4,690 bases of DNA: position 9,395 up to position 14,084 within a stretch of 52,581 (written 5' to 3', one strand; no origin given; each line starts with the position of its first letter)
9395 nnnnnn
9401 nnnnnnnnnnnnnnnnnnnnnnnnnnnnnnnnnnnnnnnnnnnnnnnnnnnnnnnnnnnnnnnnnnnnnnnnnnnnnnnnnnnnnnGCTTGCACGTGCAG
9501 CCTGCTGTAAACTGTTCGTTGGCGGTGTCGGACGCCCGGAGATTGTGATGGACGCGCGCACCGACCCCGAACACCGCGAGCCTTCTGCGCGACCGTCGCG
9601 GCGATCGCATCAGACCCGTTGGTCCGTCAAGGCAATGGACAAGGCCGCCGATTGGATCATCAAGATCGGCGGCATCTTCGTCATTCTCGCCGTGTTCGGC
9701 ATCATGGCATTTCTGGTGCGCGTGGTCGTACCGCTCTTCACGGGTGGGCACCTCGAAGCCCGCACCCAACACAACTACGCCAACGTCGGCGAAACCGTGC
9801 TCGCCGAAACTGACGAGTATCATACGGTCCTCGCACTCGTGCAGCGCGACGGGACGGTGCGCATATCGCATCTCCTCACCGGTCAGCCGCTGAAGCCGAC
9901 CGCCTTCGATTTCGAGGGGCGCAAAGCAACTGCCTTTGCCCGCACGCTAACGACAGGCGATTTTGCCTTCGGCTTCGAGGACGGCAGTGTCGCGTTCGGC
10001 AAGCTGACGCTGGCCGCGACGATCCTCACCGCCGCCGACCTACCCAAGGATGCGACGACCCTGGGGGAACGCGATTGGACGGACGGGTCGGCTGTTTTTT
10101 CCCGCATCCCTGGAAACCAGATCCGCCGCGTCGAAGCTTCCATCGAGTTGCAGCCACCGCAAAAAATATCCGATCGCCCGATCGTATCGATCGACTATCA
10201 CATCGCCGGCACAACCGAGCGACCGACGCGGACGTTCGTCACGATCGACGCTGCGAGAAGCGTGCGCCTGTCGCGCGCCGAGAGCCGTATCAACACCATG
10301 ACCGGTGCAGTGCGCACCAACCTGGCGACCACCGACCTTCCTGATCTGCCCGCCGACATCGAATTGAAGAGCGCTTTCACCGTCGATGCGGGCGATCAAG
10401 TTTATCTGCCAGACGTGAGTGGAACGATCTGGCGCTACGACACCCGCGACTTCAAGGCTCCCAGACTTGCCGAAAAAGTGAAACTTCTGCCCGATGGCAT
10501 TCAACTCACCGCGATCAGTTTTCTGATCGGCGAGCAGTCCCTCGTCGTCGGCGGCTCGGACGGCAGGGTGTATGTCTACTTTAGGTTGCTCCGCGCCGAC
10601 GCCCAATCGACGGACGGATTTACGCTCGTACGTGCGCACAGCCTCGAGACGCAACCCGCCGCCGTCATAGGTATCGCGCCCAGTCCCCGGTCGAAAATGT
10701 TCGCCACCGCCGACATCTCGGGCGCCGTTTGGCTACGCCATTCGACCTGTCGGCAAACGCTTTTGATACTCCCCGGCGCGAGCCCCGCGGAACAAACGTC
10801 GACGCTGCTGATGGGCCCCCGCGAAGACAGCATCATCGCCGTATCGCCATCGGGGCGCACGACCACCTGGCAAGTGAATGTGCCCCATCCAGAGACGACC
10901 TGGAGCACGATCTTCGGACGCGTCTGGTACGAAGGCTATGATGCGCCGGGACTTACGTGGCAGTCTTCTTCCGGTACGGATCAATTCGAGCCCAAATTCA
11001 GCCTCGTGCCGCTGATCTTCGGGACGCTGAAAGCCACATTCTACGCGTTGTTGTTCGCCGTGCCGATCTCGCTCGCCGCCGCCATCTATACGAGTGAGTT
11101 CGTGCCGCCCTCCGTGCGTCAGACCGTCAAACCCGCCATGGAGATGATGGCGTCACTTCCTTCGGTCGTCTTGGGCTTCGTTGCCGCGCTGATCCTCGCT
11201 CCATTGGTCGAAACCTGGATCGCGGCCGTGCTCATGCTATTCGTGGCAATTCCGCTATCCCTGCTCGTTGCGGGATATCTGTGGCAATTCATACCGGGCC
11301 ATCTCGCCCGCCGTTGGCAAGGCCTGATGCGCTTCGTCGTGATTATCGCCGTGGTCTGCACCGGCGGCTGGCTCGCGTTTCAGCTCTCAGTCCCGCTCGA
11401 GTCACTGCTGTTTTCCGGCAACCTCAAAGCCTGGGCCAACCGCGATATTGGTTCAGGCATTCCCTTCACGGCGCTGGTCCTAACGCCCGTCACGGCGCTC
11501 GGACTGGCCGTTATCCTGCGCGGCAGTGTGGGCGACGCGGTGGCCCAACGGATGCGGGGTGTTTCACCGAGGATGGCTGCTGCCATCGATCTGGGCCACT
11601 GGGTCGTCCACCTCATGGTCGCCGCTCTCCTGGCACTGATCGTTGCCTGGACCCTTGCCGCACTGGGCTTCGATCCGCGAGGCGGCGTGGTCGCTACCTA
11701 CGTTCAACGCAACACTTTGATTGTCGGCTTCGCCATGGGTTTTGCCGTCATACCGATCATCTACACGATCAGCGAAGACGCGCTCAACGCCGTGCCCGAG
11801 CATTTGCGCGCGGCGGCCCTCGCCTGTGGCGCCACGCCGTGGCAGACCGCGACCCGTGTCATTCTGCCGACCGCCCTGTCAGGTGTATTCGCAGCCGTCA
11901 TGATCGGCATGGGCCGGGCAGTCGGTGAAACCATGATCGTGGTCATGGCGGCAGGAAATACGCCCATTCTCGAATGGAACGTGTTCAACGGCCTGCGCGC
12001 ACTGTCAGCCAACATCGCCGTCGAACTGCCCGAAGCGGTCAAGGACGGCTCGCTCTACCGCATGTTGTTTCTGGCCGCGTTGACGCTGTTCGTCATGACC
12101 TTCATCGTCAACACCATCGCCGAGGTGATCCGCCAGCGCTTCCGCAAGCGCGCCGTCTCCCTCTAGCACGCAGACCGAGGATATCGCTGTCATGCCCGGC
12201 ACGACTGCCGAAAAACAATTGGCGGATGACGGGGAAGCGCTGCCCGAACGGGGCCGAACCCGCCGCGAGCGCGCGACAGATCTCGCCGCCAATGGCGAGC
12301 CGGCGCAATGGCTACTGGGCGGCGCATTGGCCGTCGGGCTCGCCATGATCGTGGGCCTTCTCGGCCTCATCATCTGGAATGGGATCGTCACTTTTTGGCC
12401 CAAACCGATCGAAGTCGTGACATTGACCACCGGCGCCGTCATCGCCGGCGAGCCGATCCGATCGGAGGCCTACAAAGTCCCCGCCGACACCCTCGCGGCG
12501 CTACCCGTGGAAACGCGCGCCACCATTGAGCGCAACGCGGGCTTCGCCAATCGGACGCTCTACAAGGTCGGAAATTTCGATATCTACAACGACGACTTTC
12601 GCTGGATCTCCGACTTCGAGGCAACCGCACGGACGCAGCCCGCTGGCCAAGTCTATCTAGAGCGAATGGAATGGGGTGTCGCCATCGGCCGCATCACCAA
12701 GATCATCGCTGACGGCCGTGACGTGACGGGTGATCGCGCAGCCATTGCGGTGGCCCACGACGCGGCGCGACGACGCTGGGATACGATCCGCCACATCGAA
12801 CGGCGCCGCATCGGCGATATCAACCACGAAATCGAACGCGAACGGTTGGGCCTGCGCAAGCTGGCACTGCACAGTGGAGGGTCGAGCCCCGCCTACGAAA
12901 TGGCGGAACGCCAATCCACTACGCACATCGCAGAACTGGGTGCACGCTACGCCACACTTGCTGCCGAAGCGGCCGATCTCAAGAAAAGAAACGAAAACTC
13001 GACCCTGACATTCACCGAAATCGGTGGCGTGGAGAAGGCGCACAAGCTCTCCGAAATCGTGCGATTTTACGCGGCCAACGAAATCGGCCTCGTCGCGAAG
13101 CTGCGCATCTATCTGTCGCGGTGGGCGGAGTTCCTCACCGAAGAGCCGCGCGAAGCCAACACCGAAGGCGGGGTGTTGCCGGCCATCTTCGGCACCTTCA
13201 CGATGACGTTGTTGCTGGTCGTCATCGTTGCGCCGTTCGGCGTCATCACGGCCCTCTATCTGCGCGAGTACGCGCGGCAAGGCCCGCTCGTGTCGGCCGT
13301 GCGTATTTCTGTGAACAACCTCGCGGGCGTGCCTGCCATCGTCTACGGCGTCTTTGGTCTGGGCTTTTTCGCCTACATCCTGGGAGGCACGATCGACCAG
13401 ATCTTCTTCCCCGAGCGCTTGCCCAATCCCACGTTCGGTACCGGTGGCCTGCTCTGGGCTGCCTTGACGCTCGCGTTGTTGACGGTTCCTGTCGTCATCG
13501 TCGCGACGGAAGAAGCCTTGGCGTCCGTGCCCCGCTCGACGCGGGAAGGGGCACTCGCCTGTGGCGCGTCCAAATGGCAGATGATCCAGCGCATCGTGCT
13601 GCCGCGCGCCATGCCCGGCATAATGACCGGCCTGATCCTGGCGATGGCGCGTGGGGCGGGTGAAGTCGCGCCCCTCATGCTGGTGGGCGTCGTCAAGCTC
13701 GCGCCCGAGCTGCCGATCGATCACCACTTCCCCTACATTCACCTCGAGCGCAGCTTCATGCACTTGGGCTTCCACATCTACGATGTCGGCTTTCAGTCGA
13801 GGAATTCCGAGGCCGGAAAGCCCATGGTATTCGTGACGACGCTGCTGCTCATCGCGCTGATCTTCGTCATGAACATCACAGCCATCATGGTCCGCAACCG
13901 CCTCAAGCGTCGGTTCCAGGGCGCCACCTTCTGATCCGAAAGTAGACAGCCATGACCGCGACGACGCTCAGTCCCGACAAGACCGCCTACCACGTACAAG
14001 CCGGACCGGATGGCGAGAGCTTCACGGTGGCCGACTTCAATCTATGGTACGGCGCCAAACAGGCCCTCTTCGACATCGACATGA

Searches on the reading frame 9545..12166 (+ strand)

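Call 32: search_protein_families(library=pfam, proteins=[window:9545-12166:+], max_evalue=0.0001)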
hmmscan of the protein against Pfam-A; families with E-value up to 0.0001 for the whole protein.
window:9545-12166:+ (873 aa): 1 family
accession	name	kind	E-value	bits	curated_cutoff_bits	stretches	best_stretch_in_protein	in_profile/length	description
PF00528.27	BPD_transp_1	-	1.4e-11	44.9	26.4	1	695-868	35-184/184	Binding-protein-dependent transport system inner membrane component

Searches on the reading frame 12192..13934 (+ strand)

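Call 32: search_protein_families(library=pfam, proteins=[window:12192-13934:+], max_evalue=0.0001)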
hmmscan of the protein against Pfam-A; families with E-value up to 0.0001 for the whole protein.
window:12192-13934:+ (580 aa): 1 family
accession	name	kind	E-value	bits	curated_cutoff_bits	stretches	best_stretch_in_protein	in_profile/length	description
PF00528.27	BPD_transp_1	-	8.3e-16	58.7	26.4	1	348-571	3-182/184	Binding-protein-dependent transport system inner membrane component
